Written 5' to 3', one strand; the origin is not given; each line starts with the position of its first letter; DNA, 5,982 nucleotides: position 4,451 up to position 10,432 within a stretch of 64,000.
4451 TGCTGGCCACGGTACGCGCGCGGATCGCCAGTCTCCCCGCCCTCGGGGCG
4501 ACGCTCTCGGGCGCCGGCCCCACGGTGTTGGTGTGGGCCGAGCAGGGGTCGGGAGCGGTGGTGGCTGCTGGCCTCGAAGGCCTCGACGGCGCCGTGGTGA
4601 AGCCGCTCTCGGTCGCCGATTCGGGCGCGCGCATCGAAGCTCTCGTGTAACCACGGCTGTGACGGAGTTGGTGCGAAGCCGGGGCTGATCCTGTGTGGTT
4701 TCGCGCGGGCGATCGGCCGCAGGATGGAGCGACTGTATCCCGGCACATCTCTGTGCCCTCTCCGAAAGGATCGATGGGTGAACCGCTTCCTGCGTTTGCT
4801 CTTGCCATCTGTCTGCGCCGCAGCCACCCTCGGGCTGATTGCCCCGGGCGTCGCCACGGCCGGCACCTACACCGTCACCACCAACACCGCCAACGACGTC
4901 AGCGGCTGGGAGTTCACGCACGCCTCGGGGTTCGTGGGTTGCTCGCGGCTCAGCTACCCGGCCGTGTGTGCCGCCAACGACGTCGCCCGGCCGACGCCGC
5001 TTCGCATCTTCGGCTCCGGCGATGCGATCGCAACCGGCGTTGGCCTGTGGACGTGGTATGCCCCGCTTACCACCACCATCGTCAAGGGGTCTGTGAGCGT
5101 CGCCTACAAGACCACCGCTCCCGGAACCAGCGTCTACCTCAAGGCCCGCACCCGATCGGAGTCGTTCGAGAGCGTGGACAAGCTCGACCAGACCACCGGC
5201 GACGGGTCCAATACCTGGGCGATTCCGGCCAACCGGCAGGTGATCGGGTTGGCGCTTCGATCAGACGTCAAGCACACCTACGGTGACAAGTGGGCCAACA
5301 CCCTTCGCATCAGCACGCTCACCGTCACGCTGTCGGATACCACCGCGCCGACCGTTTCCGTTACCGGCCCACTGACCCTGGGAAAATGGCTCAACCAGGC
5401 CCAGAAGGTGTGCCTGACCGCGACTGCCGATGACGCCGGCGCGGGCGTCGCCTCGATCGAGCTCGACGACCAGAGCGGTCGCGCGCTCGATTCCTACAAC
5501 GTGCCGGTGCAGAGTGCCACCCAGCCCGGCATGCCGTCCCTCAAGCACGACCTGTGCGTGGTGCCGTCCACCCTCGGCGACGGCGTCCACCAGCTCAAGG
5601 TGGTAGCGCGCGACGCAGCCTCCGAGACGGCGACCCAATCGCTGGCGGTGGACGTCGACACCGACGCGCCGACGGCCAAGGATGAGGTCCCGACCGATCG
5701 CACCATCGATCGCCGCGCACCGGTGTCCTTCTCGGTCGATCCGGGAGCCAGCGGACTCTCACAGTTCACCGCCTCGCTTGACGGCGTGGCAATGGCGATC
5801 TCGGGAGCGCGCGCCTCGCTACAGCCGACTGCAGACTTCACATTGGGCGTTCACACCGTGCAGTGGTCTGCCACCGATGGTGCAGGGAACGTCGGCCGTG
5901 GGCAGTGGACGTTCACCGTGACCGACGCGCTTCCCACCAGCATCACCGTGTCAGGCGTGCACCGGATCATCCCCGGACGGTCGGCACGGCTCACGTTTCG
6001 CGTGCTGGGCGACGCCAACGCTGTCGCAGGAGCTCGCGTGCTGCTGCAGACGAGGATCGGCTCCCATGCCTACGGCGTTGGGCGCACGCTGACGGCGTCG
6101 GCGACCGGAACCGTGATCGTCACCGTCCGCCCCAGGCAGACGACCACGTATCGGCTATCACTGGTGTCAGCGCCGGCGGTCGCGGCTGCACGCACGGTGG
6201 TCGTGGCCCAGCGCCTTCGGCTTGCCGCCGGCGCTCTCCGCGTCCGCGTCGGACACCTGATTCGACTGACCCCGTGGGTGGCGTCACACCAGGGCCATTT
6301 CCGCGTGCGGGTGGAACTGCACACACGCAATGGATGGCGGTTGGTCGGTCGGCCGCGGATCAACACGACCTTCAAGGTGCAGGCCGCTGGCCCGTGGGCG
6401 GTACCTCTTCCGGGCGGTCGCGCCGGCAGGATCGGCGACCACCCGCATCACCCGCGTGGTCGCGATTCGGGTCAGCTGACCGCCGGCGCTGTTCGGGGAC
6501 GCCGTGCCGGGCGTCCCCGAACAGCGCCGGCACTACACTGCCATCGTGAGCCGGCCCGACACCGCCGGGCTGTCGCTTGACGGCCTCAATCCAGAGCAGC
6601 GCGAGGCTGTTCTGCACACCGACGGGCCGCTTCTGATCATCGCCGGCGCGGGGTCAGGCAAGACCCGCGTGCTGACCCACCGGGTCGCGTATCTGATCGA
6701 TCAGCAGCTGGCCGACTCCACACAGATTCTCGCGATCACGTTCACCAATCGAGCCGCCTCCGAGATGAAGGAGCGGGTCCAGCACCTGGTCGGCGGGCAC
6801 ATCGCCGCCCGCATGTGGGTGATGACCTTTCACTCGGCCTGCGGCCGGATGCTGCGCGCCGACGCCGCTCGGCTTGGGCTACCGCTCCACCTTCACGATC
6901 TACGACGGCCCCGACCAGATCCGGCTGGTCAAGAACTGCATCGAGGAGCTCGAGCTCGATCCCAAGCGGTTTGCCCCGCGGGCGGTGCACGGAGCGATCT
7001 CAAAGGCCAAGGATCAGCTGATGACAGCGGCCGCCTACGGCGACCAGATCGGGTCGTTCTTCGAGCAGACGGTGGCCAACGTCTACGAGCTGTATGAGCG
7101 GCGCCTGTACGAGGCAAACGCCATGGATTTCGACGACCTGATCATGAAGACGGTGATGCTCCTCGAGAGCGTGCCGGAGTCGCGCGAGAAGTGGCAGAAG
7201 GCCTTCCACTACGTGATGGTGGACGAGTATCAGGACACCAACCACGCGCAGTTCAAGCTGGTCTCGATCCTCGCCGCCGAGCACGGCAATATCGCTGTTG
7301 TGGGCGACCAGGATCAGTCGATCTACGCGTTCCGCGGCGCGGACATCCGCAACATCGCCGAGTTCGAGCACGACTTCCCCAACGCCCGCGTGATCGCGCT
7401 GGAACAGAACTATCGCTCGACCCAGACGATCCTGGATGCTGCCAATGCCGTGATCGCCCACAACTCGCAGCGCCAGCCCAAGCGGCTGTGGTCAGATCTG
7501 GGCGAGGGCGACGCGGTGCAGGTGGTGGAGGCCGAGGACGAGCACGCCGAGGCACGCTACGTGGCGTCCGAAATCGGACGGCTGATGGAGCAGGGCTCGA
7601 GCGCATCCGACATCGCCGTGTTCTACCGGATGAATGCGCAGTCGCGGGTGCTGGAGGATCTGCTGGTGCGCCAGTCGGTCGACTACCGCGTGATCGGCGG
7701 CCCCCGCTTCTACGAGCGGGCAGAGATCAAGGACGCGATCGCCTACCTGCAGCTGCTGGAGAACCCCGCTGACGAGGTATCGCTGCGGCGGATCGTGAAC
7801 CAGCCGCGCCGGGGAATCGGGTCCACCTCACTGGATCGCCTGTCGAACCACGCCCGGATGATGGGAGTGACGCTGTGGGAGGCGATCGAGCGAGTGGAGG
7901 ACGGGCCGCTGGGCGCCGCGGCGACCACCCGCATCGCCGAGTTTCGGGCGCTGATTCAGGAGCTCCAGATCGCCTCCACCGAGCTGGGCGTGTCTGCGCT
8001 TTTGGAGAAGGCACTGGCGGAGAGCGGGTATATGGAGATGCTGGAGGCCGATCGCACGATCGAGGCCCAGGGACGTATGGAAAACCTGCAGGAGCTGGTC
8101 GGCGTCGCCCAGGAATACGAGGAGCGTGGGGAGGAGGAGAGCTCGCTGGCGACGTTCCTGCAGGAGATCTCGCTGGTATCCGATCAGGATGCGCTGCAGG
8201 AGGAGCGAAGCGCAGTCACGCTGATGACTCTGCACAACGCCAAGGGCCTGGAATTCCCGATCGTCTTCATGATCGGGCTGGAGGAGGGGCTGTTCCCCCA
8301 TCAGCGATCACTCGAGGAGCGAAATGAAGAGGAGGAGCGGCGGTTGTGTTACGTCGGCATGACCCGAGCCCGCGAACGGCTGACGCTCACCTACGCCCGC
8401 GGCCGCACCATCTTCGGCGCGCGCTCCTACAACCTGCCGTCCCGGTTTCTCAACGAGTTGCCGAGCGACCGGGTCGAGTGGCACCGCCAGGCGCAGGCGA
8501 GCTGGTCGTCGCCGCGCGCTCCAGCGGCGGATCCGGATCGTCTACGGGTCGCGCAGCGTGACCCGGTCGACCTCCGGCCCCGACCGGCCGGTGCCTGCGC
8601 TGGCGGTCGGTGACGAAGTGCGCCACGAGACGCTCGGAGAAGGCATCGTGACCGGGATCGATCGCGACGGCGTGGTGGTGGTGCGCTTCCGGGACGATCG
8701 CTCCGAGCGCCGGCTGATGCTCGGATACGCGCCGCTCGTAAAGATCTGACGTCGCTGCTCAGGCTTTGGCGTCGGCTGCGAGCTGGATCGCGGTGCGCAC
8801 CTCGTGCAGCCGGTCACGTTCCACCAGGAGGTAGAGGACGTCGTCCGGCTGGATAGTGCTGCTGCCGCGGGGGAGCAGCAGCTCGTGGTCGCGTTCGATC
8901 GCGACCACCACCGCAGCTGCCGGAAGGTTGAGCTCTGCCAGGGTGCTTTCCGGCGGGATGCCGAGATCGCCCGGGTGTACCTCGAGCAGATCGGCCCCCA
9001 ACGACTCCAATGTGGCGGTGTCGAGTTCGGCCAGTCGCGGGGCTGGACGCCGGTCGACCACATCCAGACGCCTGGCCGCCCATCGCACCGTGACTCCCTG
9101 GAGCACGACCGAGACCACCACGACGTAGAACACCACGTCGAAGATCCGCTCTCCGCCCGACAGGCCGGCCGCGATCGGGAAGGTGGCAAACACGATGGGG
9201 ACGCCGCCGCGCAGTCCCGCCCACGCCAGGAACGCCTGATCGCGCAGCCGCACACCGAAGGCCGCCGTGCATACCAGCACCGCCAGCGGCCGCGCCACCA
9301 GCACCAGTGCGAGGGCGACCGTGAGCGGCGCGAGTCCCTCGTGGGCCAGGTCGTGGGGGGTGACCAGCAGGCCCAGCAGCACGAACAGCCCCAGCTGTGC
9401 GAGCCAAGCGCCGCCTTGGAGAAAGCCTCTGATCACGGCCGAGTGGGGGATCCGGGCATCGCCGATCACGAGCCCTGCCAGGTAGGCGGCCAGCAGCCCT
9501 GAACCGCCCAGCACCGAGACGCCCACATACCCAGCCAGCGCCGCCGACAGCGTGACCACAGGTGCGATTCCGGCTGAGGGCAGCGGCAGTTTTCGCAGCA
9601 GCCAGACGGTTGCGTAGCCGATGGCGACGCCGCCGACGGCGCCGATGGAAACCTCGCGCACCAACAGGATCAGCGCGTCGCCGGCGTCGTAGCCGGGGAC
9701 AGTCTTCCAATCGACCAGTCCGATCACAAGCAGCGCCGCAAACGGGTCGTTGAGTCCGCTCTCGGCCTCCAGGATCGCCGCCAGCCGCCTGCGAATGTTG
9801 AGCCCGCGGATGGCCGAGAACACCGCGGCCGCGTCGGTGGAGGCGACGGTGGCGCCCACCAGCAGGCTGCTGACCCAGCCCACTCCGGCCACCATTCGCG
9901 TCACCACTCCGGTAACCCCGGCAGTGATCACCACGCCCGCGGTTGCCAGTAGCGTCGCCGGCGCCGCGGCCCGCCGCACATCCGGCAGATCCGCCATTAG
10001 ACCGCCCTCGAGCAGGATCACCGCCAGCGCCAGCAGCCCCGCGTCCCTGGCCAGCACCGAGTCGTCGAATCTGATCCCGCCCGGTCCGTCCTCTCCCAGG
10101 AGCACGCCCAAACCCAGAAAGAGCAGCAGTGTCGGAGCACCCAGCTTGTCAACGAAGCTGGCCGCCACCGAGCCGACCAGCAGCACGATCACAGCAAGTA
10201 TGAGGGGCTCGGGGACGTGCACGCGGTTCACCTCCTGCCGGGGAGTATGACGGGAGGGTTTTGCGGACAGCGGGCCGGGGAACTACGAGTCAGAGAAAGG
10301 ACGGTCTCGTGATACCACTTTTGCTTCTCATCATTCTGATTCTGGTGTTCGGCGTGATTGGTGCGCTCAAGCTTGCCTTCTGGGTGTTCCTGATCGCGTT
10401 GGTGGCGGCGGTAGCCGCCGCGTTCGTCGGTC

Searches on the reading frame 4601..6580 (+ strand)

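Call 62: search_protein_families(library=pfam, proteins=[window:4601-6580:+], max_evalue=0.00001)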
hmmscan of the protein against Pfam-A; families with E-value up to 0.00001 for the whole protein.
window:4601-6580:+ (659 aa): 1 family
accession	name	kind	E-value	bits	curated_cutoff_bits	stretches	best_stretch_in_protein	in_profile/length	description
PF19077.6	Big_13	-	1.2e-06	29.4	27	0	321-354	68-102/102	Bacterial Ig-like domain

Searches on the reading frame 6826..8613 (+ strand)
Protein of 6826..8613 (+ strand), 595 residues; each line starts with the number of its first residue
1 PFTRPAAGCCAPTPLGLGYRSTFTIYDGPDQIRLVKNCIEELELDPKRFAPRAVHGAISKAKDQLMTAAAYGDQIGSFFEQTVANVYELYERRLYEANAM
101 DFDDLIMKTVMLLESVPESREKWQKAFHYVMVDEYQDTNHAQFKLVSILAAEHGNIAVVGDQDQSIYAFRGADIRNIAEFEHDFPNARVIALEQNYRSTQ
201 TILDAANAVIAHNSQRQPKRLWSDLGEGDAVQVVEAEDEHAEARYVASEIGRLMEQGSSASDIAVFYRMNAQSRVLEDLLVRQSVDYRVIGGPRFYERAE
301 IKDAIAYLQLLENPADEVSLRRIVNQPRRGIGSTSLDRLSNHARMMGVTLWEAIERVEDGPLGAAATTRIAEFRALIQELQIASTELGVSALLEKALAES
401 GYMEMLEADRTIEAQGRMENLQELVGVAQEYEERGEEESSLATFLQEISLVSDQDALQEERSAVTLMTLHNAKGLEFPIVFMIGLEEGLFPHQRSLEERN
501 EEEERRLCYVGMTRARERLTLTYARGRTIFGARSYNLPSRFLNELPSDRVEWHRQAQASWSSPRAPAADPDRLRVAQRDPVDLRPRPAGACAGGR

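Call 62: search_protein_families(library=pfam, proteins=[window:6826-8613:+], max_evalue=0.00001)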
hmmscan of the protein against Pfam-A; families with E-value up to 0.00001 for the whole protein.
window:6826-8613:+ (595 aa): 5 families
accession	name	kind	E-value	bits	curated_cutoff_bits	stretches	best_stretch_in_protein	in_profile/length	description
PF13361.12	UvrD_C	-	1.1e-80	272.2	25.6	1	190-525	1-349/350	UvrD-like helicase C-terminal domain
PF00580.27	UvrD-helicase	-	4.2e-48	164.8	23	1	19-185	100-271/271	UvrD/REP helicase N-terminal domain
PF13538.12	UvrD_C_2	-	4.2e-10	39.8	27.4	1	464-521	2-51/52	UvrD-like helicase C-terminal domain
PF13245.12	AAA_19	-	7.8e-09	36.3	25.1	1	100-170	72-134/134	AAA domain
PF01443.25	Viral_helicase1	-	5.2e-06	26.9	21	0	451-521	166-226/228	Viral superfamily 1 RNA helicase core domain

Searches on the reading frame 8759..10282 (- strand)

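Call 62: search_protein_families(library=pfam, proteins=[window:8759-10282:-], max_evalue=0.00001)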
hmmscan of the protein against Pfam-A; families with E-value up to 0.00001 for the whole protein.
window:8759-10282:- (507 aa): 2 families
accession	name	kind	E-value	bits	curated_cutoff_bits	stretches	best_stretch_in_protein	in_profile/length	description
PF00999.27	Na_H_Exchanger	-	3.2e-44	151.7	26.2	1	35-403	5-373/375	Sodium/hydrogen exchanger, transmembrane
PF02080.26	TrkA_C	-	4.2e-10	39.8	27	1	447-497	16-68/71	TrkA-C domain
